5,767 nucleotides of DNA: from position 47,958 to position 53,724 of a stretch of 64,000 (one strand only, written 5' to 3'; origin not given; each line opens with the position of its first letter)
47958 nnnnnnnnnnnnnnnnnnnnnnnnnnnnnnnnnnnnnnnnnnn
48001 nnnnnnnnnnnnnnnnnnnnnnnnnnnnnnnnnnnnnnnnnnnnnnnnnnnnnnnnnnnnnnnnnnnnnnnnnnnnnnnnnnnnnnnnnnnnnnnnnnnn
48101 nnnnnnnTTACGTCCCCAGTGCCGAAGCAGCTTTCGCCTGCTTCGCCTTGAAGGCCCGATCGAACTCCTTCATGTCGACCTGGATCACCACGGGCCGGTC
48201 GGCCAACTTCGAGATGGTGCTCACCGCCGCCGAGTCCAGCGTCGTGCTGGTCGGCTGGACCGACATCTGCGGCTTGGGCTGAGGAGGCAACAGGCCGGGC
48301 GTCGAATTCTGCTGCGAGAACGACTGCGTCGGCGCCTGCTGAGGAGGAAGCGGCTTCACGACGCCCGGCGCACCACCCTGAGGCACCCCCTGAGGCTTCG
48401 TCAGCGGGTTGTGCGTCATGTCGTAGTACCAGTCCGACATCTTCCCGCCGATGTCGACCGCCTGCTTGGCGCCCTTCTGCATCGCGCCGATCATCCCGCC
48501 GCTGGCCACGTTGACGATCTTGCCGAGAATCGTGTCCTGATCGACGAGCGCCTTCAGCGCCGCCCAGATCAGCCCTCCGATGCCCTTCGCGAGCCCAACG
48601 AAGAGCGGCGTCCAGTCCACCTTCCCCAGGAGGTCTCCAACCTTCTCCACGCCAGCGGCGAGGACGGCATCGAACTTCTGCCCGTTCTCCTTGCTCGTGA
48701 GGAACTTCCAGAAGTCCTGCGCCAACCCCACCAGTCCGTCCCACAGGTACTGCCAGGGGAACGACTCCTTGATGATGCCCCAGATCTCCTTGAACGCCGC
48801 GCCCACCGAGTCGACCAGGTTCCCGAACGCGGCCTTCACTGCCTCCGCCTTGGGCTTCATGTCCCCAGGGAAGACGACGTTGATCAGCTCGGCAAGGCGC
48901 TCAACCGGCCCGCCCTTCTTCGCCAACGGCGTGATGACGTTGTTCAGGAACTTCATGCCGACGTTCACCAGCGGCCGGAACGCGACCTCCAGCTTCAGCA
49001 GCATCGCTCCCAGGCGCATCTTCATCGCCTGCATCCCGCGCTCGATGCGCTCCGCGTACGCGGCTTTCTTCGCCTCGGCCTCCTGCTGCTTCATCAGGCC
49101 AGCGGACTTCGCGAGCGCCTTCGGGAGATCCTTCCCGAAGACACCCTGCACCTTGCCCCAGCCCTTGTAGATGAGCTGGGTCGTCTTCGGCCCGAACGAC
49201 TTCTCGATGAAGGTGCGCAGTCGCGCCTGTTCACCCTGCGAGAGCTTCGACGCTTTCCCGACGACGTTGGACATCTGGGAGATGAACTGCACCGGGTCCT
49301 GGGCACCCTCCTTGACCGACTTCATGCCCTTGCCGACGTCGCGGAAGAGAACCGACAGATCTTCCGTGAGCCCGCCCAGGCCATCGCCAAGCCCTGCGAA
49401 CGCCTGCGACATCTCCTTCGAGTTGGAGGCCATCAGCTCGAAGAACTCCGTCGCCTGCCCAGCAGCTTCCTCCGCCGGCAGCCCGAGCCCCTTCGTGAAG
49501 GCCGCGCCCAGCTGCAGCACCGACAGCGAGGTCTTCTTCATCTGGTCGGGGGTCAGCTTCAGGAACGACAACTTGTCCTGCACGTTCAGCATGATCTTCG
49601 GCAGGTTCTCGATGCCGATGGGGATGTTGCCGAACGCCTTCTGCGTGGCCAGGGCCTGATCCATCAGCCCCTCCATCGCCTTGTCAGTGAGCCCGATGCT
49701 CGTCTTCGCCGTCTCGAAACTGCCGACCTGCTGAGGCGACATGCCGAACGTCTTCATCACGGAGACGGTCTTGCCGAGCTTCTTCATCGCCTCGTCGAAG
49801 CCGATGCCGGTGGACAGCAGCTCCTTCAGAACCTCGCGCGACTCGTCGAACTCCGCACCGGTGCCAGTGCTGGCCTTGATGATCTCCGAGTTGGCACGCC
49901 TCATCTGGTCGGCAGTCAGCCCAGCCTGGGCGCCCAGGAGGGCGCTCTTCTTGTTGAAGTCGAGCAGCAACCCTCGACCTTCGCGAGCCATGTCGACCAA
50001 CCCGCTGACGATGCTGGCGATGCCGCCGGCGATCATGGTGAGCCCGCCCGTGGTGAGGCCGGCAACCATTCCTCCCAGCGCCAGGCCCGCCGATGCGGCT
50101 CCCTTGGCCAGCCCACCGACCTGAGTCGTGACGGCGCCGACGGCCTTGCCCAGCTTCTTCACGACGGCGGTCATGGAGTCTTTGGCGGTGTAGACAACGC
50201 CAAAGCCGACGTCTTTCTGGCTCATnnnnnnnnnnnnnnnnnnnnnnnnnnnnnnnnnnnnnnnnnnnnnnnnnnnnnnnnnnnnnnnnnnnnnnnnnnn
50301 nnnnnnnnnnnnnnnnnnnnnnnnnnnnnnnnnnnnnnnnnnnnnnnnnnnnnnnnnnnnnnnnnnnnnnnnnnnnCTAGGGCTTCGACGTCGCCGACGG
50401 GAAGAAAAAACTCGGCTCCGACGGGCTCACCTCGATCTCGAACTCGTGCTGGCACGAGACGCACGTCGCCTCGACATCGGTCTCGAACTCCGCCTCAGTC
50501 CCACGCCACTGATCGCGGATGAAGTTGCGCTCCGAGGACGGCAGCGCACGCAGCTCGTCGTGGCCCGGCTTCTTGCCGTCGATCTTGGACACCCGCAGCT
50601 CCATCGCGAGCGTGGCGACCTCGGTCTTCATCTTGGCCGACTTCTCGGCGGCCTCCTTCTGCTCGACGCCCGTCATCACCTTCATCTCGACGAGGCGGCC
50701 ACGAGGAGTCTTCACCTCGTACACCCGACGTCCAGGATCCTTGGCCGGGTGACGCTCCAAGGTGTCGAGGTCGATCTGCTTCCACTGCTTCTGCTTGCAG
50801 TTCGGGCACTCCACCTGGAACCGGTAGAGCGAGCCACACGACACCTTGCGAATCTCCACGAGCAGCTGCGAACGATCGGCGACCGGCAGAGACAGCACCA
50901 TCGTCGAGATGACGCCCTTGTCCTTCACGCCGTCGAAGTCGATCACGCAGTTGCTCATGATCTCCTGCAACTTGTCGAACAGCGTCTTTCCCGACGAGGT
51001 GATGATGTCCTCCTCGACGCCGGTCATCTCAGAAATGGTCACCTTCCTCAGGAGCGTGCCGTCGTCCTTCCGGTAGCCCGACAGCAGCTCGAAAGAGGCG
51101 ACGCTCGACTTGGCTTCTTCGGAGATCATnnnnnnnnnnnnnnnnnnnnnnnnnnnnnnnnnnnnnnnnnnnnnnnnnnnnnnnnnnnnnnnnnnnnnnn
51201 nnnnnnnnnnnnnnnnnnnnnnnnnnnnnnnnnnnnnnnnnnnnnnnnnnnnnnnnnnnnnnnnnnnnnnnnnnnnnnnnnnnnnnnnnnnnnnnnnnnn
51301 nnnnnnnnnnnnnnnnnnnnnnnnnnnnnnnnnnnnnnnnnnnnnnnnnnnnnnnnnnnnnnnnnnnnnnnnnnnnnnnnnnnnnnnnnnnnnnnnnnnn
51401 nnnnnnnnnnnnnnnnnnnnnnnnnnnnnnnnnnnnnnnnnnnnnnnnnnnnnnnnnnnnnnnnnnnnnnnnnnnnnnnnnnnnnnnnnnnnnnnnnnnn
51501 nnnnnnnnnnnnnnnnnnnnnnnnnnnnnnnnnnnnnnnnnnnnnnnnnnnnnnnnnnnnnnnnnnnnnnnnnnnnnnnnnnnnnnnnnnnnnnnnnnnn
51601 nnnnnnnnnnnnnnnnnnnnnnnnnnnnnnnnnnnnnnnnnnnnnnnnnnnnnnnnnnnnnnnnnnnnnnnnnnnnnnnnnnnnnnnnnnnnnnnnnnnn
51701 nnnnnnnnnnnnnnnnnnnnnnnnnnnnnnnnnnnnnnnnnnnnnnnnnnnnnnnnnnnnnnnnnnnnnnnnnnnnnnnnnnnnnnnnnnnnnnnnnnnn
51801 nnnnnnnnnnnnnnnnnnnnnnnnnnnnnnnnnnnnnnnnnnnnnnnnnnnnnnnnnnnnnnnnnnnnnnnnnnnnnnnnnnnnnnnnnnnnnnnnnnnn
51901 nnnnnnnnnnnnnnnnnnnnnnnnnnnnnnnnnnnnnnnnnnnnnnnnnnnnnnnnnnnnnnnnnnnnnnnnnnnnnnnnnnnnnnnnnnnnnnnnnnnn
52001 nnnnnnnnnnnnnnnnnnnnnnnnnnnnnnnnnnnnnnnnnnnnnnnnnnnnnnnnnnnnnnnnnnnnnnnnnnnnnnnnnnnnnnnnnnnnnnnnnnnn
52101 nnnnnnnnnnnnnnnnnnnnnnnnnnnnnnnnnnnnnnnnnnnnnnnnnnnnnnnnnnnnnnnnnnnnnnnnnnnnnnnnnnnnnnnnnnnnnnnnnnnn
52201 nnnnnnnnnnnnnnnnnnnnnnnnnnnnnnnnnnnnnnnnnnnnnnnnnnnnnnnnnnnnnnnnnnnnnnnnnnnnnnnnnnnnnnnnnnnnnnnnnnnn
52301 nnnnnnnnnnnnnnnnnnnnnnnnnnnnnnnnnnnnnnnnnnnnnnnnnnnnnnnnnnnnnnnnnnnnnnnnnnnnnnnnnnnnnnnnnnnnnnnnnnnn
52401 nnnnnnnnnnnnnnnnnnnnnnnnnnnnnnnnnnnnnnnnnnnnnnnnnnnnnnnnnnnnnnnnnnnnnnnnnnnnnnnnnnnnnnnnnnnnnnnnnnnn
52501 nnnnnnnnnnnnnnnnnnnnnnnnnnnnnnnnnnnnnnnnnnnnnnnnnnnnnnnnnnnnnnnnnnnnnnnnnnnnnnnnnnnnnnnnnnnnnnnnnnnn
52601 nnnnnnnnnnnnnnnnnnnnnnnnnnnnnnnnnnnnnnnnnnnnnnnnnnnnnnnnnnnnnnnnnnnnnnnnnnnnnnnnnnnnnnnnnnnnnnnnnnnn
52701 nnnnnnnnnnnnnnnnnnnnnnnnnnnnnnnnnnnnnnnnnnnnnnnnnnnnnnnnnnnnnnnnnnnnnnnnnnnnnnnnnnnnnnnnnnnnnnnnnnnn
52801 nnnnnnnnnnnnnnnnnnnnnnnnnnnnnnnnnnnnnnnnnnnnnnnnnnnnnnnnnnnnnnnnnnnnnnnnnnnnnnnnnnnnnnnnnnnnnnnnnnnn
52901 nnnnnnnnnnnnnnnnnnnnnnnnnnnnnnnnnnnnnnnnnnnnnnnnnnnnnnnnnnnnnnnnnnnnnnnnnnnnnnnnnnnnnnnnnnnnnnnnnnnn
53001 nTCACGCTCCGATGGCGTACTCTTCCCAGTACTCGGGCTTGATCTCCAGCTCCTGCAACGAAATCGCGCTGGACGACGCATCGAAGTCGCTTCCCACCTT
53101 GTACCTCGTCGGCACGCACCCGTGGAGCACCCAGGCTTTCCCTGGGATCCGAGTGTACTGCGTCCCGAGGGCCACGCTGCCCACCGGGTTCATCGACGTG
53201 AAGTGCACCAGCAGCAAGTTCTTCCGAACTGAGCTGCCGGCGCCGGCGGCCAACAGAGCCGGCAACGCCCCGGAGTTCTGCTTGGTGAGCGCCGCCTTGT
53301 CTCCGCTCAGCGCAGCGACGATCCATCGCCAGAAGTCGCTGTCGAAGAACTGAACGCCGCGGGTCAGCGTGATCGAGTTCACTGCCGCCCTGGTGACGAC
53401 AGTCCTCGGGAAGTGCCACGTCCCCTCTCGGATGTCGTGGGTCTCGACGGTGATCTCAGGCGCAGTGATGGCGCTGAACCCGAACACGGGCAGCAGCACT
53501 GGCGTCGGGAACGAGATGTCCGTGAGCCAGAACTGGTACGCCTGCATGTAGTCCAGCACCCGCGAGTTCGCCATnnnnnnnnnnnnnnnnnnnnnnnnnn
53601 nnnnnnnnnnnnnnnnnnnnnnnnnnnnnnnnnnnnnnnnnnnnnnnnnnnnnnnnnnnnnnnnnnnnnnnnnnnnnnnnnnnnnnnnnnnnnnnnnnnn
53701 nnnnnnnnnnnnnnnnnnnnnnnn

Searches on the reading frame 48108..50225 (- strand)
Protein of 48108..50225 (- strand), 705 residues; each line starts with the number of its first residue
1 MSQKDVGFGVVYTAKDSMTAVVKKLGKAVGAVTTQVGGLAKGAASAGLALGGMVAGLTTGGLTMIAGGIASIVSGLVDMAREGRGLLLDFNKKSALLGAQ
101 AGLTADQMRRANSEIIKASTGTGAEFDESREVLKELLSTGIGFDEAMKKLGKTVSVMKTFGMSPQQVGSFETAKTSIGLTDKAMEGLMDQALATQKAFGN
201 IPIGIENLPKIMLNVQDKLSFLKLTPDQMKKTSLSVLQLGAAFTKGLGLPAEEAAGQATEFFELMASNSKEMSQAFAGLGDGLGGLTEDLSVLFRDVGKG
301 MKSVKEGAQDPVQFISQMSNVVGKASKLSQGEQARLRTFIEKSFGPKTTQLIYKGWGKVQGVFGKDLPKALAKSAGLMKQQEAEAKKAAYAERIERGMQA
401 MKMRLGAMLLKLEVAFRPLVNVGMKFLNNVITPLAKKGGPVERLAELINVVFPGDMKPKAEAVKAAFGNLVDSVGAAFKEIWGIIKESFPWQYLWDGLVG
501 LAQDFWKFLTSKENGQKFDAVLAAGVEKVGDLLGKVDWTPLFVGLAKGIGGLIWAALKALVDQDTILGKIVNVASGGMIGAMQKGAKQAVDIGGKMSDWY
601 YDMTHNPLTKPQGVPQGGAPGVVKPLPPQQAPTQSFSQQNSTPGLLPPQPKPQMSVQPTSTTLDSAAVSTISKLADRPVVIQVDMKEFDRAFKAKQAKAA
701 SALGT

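Call 5: search_protein_families(library=pfam, proteins=[window:48108-50225:-], max_evalue=0.01)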
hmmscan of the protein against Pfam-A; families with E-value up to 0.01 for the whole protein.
window:48108-50225:- (705 aa): 2 families
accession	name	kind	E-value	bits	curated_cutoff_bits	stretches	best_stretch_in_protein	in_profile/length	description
PF06791.18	TMP_2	-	1.8e-05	25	30.2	1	37-159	53-165/208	Prophage tail length tape measure protein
PF10145.14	PhageMin_Tail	-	0.0042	17.4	33.2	1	116-308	5-191/201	Phage-related minor tail protein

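Call 6: search_protein_families(library=phrogs, proteins=[window:48108-50225:-], max_evalue=0.01)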
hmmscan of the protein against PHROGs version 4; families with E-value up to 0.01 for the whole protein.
window:48108-50225:- (705 aa): 2 families
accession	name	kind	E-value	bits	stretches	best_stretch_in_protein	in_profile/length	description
phrog_4498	-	tail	0.00025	21.1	1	51-188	105-239/381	tail length tape measure protein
phrog_3827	-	tail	0.0087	16.3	1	49-168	256-368/393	tail length tape measure protein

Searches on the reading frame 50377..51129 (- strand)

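Call 5: search_protein_families(library=pfam, proteins=[window:50377-51129:-], max_evalue=0.01)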
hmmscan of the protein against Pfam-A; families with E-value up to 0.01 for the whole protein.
window:50377-51129:- (250 aa): 2 families
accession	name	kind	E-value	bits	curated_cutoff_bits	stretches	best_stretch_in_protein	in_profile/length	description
PF12322.14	T4_baseplate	-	3.3e-10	40.5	24.5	1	29-233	15-210/219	T4 bacteriophage base plate protein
PF04454.18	Linocin_M18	-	0.0033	17.2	24.3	0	112-180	12-80/253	Encapsulating protein for peroxidase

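Call 6: search_protein_families(library=phrogs, proteins=[window:50377-51129:-], max_evalue=0.01)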
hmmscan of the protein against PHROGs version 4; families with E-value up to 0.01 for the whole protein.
window:50377-51129:- (250 aa): 1 family
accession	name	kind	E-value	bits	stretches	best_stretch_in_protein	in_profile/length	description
phrog_150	-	tail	5.7e-11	43.4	1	29-237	25-228/282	baseplate hub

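Call 96: search_protein_families(library=ncbifam, proteins=[window:50377-51129:-], max_evalue=0.1)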
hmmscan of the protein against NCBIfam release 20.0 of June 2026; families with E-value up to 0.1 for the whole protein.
window:50377-51129:- (250 aa): 2 families
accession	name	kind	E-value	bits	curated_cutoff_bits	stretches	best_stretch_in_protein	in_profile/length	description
NF047912.1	ECs_2282_CxxC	subfamily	0.0072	16.2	37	0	216-230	23-37/60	ECs_2282 family putative zinc-binding protein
NF041155.2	encap_f1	equivalog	0.063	12.7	100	0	112-176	9-73/261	family 1 encapsulin nanocompartment shell protein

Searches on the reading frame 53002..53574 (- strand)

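Call 5: search_protein_families(library=pfam, proteins=[window:53002-53574:-], max_evalue=0.01)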
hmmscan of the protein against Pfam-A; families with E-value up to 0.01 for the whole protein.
window:53002-53574:- (190 aa): 1 family
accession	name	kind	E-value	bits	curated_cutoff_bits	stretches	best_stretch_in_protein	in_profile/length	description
PF06841.18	Phage_T4_gp19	-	1.1e-14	54.9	28.2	1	31-184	15-134/134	T4-like virus tail tube protein gp19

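Call 6: search_protein_families(library=phrogs, proteins=[window:53002-53574:-], max_evalue=0.01)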
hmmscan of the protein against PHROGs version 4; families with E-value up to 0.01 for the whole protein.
window:53002-53574:- (190 aa): 1 family
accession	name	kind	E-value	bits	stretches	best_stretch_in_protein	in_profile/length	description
phrog_4542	-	tail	6.4e-11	43.1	1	31-185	49-180/214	tail tube protein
